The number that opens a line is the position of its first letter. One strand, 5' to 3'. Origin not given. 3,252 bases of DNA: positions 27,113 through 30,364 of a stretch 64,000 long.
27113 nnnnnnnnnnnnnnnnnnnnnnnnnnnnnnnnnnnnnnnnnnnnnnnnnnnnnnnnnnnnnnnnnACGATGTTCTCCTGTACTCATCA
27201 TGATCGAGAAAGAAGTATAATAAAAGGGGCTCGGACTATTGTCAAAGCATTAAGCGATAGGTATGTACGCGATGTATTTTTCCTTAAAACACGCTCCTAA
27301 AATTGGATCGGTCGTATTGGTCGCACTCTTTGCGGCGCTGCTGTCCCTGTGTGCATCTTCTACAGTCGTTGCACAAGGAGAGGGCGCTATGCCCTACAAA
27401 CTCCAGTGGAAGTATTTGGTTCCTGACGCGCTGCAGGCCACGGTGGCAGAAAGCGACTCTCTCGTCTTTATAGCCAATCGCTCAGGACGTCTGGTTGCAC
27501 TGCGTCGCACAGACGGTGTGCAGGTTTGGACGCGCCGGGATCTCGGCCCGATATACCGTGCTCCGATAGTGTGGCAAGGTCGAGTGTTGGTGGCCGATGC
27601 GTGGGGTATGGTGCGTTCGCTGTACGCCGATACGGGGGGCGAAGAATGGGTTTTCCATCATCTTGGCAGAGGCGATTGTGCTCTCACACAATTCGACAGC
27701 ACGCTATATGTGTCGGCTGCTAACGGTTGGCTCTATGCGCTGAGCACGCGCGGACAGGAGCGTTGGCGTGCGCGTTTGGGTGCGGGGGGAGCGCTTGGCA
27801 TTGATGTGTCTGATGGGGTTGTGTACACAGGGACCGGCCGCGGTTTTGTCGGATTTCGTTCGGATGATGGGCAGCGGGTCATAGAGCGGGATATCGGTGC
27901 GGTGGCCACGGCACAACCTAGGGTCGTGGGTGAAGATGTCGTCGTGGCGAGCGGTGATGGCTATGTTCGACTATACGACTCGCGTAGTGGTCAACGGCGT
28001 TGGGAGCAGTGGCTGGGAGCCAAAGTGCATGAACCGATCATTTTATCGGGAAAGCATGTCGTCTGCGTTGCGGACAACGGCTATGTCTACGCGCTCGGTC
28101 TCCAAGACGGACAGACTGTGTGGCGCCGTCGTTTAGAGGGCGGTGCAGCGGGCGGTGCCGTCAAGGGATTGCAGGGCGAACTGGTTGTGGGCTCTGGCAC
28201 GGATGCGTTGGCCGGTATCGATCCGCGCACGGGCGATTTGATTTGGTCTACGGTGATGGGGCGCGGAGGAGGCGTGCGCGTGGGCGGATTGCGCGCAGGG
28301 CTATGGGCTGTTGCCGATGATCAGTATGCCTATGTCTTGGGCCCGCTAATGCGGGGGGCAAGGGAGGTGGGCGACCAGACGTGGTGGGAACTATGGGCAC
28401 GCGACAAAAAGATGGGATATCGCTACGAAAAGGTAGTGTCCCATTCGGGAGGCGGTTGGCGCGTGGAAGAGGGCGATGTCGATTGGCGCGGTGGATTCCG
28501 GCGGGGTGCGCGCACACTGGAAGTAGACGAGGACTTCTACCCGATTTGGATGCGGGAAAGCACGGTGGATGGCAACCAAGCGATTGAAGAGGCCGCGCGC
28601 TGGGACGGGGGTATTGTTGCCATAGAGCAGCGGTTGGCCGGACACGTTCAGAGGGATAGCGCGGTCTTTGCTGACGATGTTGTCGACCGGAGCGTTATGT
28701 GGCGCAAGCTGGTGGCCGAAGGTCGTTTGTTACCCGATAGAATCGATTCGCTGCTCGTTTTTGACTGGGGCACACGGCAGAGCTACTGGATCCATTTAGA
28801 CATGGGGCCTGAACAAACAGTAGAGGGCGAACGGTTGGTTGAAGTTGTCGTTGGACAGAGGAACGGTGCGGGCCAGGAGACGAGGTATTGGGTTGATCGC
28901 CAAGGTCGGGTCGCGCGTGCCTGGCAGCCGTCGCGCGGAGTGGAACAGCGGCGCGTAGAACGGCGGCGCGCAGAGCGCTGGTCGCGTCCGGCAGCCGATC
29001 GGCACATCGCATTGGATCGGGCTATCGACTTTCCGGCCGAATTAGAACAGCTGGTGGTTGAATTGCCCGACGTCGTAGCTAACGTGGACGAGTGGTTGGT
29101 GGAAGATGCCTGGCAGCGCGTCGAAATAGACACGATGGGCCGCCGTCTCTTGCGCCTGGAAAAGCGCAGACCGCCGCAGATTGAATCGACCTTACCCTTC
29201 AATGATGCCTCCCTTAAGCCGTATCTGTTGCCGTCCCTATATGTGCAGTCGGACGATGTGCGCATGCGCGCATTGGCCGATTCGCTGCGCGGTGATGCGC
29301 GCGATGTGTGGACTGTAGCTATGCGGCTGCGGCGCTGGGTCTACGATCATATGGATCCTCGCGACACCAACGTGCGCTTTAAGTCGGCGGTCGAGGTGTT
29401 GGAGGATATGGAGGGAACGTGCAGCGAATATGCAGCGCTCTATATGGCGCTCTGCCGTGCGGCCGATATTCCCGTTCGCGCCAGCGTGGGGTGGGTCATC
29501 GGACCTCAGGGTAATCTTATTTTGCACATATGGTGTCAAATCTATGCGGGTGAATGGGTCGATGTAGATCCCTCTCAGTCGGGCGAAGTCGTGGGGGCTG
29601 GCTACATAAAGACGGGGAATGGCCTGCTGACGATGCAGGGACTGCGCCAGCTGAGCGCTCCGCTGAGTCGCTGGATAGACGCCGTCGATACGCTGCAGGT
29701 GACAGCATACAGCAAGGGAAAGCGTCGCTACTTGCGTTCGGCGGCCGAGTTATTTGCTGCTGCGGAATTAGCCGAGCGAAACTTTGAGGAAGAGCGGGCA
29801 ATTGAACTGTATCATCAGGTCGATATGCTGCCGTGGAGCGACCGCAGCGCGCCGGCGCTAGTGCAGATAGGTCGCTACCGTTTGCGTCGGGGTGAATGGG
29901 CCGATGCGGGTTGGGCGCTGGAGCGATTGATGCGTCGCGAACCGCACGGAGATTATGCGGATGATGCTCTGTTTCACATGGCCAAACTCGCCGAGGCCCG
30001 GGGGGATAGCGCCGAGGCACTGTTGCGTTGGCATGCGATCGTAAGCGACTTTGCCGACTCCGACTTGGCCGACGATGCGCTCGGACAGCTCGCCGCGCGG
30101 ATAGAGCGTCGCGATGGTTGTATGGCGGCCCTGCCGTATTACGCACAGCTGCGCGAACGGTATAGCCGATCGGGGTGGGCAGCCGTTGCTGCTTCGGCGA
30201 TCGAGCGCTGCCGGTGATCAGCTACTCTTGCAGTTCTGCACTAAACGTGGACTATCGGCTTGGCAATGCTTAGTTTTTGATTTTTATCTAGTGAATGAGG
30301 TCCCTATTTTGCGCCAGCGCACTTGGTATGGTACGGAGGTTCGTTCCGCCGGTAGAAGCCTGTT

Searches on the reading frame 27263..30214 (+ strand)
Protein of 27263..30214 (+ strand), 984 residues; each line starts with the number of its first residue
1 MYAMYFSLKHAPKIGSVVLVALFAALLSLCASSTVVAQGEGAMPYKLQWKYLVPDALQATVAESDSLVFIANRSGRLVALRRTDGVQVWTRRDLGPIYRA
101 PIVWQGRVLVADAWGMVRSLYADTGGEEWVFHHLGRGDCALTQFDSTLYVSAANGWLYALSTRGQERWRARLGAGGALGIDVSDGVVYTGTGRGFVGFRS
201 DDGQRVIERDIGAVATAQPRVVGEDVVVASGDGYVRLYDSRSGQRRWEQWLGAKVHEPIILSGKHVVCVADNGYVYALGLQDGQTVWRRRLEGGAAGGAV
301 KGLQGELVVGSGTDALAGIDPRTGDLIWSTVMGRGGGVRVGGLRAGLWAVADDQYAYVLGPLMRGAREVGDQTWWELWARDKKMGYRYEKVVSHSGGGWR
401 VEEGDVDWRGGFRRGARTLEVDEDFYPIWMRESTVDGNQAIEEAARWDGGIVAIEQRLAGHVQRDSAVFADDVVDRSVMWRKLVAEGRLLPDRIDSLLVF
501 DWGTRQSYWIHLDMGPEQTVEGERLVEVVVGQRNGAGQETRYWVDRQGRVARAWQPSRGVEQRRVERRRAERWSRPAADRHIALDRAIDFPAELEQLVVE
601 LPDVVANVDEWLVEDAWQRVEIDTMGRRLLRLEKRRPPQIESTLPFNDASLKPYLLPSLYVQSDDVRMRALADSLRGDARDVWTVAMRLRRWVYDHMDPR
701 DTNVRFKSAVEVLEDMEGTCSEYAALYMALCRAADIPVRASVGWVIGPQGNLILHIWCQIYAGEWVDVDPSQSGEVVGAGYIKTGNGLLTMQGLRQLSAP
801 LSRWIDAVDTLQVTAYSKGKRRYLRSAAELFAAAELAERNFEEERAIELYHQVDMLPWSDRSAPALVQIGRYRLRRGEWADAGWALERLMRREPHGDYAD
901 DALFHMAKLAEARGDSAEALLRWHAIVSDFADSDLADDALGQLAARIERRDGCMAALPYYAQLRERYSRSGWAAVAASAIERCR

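Call 73: search_protein_families(library=pfam, proteins=[window:27263-30214:+], max_evalue=0.0001)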
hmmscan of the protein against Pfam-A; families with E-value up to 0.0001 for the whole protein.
window:27263-30214:+ (984 aa): 4 families
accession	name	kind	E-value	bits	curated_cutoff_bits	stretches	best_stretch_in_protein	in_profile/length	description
PF13360.13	PQQ_2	-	1.5e-27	97.2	27.6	4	202-334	12-148/233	Outer membrane protein assembly factor BamB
PF13570.13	Beta-prop_ACSF4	-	1.3e-19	71.2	133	2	197-332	33-173/329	Beta-alanine-activating enzyme, beta-propeller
PF01841.26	Transglut_core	-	1.7e-15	57.6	23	1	670-770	2-108/108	Transglutaminase-like superfamily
PF25293.1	Beta-prop_EMC1_N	-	1.1e-05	25.7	34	0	223-292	74-148/219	EMC1 N-terminal beta-propeller domain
